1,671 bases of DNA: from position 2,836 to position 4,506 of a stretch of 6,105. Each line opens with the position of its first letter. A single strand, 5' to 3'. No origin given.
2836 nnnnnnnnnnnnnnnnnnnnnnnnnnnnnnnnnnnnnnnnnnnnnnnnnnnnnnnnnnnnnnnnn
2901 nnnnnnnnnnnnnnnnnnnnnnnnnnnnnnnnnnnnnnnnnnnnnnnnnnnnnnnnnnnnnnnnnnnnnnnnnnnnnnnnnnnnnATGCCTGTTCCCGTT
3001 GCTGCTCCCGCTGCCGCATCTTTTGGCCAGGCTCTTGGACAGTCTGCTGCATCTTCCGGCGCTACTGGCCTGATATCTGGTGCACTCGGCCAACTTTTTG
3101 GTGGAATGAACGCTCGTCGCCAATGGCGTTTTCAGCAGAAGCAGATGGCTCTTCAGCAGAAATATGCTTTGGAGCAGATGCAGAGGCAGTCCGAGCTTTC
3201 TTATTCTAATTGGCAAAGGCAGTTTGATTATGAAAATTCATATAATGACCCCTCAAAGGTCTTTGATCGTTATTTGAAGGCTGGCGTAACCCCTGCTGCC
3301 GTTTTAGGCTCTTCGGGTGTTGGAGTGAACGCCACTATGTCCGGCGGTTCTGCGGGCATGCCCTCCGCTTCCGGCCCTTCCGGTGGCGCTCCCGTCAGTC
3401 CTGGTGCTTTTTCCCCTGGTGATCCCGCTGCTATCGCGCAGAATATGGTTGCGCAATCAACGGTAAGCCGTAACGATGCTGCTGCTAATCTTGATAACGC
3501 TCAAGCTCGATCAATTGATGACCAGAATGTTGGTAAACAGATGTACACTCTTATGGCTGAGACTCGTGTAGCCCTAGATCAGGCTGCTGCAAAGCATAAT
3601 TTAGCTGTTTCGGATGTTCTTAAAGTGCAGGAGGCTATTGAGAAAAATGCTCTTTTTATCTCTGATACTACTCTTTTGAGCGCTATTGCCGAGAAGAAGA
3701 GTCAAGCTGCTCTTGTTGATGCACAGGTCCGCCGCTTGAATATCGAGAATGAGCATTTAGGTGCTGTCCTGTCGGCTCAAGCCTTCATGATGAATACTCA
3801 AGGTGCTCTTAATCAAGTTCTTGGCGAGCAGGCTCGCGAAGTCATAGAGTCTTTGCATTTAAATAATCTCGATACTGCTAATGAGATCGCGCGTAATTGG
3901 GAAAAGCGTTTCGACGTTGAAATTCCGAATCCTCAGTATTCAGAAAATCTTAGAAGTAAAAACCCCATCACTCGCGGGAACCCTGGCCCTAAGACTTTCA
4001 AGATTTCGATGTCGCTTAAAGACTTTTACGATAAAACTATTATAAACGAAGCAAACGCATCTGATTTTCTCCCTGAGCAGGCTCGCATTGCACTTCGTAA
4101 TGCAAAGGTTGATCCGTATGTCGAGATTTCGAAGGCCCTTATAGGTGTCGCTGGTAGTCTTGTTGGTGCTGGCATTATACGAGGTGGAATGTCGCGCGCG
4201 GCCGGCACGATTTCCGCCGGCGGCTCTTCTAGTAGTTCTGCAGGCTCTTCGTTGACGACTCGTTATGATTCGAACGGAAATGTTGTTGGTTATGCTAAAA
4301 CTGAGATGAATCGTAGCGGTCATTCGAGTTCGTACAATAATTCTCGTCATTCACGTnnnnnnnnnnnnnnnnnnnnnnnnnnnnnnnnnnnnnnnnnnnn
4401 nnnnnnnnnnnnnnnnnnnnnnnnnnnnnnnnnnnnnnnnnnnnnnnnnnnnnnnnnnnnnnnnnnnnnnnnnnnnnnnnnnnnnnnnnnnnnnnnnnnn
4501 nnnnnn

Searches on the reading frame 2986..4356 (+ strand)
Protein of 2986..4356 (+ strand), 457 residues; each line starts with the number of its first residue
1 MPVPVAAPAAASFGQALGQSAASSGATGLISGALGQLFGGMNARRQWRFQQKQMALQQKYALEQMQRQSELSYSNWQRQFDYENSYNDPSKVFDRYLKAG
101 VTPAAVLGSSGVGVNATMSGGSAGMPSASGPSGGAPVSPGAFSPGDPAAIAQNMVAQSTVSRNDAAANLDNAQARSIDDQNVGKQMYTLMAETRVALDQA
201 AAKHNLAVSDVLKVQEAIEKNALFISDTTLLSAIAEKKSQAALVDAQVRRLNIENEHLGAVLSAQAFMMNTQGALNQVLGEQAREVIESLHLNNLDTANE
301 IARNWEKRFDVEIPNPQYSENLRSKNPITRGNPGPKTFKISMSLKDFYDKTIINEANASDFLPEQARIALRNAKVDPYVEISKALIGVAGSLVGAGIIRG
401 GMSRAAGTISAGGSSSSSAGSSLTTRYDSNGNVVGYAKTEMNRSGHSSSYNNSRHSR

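Call 6: search_protein_families(library=phrogs, proteins=[window:2986-4356:+], max_evalue=1)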
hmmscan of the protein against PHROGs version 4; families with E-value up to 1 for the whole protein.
window:2986-4356:+ (457 aa): 5 families
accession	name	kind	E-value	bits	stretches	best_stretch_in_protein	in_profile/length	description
phrog_8689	-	tail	7.8e-06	26.8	1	51-276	30-245/327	pilot protein for DNA ejection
phrog_31272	-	tail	0.0026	17.8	1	28-118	6-98/294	pilot protein for DNA ejection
phrog_8693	-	tail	0.0058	17.6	1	116-278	65-235/258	pilot protein for DNA ejection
phrog_6529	-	unknown function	0.011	17.1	1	24-70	6-52/131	-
phrog_14713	-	unknown function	0.48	11.1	1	20-61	63-101/179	-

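Call 7: search_protein_families(library=pfam, proteins=[window:2986-4356:+], max_evalue=1)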
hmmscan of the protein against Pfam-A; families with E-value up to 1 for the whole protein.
window:2986-4356:+ (457 aa): 1 family
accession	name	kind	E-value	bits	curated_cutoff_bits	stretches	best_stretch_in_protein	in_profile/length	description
PF15262.11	DUF4592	-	0.41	11.5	27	0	189-208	95-114/124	Domain of unknown function (DUF4592)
